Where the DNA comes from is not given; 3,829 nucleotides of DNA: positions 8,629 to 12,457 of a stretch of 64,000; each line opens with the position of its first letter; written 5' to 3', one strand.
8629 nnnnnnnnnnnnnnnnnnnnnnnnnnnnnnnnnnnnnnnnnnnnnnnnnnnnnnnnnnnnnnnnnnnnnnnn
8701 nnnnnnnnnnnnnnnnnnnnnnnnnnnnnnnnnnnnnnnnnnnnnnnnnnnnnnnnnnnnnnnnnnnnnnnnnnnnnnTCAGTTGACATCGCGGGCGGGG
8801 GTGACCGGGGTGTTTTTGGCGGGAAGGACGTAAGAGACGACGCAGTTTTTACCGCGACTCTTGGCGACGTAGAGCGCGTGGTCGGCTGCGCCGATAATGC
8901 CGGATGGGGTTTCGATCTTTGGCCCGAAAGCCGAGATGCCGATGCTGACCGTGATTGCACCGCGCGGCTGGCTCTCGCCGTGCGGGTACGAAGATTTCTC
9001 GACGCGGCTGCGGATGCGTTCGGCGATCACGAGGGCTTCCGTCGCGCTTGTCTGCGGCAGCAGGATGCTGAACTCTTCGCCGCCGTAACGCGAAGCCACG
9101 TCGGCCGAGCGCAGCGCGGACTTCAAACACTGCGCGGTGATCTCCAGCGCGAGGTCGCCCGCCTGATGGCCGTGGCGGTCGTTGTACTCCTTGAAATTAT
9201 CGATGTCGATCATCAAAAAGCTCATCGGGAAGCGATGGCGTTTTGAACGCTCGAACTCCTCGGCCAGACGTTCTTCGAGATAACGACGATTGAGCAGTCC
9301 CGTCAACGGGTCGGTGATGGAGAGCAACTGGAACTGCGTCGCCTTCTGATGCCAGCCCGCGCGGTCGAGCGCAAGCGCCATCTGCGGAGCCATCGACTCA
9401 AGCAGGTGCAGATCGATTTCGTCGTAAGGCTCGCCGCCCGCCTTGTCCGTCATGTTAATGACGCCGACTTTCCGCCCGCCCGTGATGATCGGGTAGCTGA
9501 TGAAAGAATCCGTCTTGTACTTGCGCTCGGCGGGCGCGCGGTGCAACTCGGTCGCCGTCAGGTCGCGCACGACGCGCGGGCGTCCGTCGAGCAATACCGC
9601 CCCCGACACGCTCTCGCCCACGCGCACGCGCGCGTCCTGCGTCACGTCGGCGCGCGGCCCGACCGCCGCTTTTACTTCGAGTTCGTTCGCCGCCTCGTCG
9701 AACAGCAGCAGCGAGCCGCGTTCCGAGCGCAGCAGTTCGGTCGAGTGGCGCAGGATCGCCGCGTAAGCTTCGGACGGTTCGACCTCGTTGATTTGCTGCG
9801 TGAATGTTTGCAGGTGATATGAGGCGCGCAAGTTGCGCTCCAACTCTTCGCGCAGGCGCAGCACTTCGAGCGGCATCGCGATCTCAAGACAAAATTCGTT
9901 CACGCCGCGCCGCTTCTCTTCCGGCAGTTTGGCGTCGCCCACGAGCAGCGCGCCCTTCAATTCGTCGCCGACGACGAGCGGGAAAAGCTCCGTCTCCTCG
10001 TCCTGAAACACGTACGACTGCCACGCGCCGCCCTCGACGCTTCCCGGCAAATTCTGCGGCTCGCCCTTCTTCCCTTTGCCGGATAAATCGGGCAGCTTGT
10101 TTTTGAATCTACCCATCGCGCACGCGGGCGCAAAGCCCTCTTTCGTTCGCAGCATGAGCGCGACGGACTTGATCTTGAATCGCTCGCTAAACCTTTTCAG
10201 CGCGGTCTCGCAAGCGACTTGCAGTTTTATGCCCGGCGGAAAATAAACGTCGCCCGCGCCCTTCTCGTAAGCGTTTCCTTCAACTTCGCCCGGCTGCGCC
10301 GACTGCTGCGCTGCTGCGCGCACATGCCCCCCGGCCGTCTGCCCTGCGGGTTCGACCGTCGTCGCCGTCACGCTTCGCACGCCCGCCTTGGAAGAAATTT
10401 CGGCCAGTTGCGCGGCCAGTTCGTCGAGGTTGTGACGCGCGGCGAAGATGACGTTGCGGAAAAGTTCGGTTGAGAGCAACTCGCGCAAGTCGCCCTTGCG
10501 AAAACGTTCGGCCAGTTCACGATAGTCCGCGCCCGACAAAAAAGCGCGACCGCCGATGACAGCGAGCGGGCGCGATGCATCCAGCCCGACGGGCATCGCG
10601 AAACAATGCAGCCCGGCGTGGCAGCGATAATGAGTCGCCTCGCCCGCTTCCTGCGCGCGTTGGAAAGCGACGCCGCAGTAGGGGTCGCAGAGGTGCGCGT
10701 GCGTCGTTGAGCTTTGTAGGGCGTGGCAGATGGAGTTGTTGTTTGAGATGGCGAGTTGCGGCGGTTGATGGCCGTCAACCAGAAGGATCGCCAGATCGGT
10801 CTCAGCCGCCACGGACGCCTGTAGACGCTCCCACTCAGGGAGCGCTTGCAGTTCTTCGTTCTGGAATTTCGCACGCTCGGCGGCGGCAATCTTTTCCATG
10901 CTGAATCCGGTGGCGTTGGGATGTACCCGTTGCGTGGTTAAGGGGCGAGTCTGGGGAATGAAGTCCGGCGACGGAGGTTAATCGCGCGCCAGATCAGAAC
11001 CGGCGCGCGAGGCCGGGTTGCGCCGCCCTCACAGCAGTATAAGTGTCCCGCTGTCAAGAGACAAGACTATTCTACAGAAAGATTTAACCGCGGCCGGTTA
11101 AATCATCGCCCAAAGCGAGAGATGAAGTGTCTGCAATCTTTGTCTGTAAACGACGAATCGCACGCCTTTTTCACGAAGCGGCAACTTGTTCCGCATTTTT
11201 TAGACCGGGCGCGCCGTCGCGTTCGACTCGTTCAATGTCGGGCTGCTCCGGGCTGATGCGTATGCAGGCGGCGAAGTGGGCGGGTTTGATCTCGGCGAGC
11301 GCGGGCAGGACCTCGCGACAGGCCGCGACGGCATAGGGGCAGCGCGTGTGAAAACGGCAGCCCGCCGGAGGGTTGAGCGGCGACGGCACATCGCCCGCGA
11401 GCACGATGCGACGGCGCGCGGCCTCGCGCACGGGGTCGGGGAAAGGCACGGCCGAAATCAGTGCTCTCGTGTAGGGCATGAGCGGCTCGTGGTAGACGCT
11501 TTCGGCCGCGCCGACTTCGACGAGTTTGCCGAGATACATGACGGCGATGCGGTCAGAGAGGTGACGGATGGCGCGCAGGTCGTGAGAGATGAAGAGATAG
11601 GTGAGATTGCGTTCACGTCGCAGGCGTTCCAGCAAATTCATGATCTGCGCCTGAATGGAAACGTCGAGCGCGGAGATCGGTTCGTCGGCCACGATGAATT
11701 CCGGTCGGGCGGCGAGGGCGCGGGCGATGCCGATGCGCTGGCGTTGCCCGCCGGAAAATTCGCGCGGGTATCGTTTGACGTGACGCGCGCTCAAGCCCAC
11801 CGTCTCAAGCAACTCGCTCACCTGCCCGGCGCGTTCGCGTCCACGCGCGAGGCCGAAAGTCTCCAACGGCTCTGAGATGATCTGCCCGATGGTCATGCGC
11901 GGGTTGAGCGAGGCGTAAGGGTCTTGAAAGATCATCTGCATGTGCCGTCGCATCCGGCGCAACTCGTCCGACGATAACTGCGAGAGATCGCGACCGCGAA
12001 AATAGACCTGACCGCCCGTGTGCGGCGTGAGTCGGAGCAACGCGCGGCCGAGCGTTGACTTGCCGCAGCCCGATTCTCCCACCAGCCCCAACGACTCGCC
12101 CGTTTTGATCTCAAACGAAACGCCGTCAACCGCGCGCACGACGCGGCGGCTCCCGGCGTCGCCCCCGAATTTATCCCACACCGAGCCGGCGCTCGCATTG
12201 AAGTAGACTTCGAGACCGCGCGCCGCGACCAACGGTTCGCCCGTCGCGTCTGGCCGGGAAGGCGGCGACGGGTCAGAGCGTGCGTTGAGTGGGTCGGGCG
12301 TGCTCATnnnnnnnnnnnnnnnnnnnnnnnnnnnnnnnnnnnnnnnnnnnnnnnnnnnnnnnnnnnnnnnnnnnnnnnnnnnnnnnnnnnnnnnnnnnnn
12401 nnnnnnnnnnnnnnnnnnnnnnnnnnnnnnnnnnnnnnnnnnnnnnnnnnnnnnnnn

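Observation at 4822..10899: Partner-switching module (RsbW-type kinase plus STAS antagonist) embedded between a diguanylate cyclase and an HD-GYP phosphodiesterase, with no sigma factor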

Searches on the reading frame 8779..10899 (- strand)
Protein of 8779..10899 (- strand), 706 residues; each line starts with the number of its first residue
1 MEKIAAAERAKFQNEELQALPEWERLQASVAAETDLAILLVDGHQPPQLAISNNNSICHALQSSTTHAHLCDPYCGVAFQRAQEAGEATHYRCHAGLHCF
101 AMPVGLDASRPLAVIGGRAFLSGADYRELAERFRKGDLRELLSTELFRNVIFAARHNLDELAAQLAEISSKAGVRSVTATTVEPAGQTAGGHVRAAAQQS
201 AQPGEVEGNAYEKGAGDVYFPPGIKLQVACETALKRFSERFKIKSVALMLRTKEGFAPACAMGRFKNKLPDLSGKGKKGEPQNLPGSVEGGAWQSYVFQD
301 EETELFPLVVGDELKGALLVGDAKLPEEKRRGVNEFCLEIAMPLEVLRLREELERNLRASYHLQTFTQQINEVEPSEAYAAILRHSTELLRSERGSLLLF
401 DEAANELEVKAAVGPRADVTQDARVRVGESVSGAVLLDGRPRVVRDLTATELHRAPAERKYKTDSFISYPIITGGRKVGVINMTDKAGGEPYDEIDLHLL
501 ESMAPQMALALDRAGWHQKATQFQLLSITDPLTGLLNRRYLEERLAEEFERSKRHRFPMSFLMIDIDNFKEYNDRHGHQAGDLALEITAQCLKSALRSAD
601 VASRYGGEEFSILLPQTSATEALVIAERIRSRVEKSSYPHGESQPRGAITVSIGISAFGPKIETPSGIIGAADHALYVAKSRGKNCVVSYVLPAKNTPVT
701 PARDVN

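Call 4: search_protein_families(library=pfam, proteins=[window:8779-10899:-], max_evalue=0.01)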
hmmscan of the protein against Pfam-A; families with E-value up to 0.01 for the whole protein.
window:8779-10899:- (706 aa): 5 families
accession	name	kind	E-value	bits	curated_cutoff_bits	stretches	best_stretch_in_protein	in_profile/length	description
PF00990.26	GGDEF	-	9.2e-49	165.7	23.8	1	528-685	2-160/161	Diguanylate cyclase, GGDEF domain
PF13185.12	GAF_2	-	3.7e-19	69.7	28.6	1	375-512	4-136/136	GAF domain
PF10114.15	PocR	-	7.2e-15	55.6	23.9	1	20-169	5-154/162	Sensory domain found in PocR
PF01590.32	GAF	-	2.9e-14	54.2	22.4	1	375-511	2-133/133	GAF domain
PF13492.12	GAF_3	-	2.2e-11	44.7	27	1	377-513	4-129/129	GAF domain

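Call 5: search_protein_families(library=ncbifam, proteins=[window:8779-10899:-], max_evalue=0.01)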
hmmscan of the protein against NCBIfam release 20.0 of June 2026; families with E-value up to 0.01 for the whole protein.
window:8779-10899:- (706 aa): 24 families
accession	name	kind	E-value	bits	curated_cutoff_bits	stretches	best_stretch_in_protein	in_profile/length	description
TIGR00254.1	GGDEF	domain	4.8e-53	179.3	37.4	1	525-688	3-165/168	diguanylate cyclase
NF007135.0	PRK09581.1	equivalog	1.9e-49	168.8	474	1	525-689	290-454/457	PleD family two-component system response regulator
NF038266.1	diguan_SiaD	equivalog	2e-47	161.7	290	1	521-687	88-252/252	biofilm regulation diguanylate cyclase SiaD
NF007380.0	PRK09894.1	equivalog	9.8e-43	146.6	256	1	510-690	112-287/296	diguanylate cyclase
NF047654.1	DiguCycDgcRLepto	equivalog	2.7e-42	144.7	500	1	526-689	132-295/295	diguanylate cyclase DgcR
NF041606.1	dguan_cyc_DgcA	equivalog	3.8e-41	141.2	370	1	476-688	133-337/340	diguanylate cyclase DgcA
NF007423.1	PRK09966.1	equivalog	7.3e-34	117.3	325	1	519-680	231-390/390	diguanylate cyclase DgcN/YfiN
NF051473.1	DigCycDgcsShew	equivalog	3.7e-33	115.1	400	1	500-686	111-287/291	diguanylate cyclase DgcS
NF011955.1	PRK15426.1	equivalog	6.9e-33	113.6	408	1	525-688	396-559/564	cellulose biosynthesis regulator diguanylate cyclase DgcQ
NF007599.0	PRK10245.1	equivalog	4e-32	111.1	402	1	521-686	204-366/371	diguanylate cyclase AdrA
NF007298.0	PRK09776.1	equivalog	2.4e-27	95.3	1135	1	529-690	686-845/1111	diguanylate cyclase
NF047872.1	GGDEF_GdpS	equivalog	5e-26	91.7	400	1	528-688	188-348/355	GGDEF domain-containing protein GdpS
NF040885.1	diguan_DgcJ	equivalog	8.2e-26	90.8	500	1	527-683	341-489/493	diguanylate cyclase DgcJ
NF045675.1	PhdiestaseDibA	equivalog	2.3e-25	89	980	1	519-690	195-364/623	phosphodiesterase DibA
NF007474.0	PRK10060.1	equivalog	3.8e-22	78.3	782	1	522-686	232-391/663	cyclic di-GMP phosphodiesterase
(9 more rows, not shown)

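Call 55: search_protein_families(library=padloc, proteins=[window:8779-10899:-], max_evalue=0.001)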
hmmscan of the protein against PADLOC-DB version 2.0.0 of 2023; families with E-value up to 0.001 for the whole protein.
window:8779-10899:- (706 aa): 0 families

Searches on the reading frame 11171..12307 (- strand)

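Call 6: search_protein_families(library=pfam, proteins=[window:11171-12307:-], max_evalue=0.01)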
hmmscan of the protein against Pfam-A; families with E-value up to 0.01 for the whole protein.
window:11171-12307:- (378 aa): 7 families
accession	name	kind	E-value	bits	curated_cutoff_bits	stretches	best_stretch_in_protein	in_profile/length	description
PF00005.33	ABC_tran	-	7.4e-34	117.7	25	1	61-211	2-136/137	ABC transporter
PF08352.17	oligo_HPY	-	5e-18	65.7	27.1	1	263-330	1-65/65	Oligopeptide/dipeptide transporter, C-terminal region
PF13304.12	AAA_21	-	4.8e-06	27.3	27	0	179-244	233-300/304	AAA domain, putative AbiEii toxin, Type IV TA system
PF02463.25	SMC_N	-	0.00038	20.4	40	1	74-253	28-208/220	RecF/RecN/SMC N terminal domain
PF13191.12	AAA_16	-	0.002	19.1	32.6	1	70-108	24-61/167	AAA ATPase domain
PF13401.12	AAA_22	-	0.0021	18.8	27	1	72-113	7-33/130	AAA domain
PF13671.12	AAA_33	-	0.004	17.9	27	0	75-179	4-47/143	AAA domain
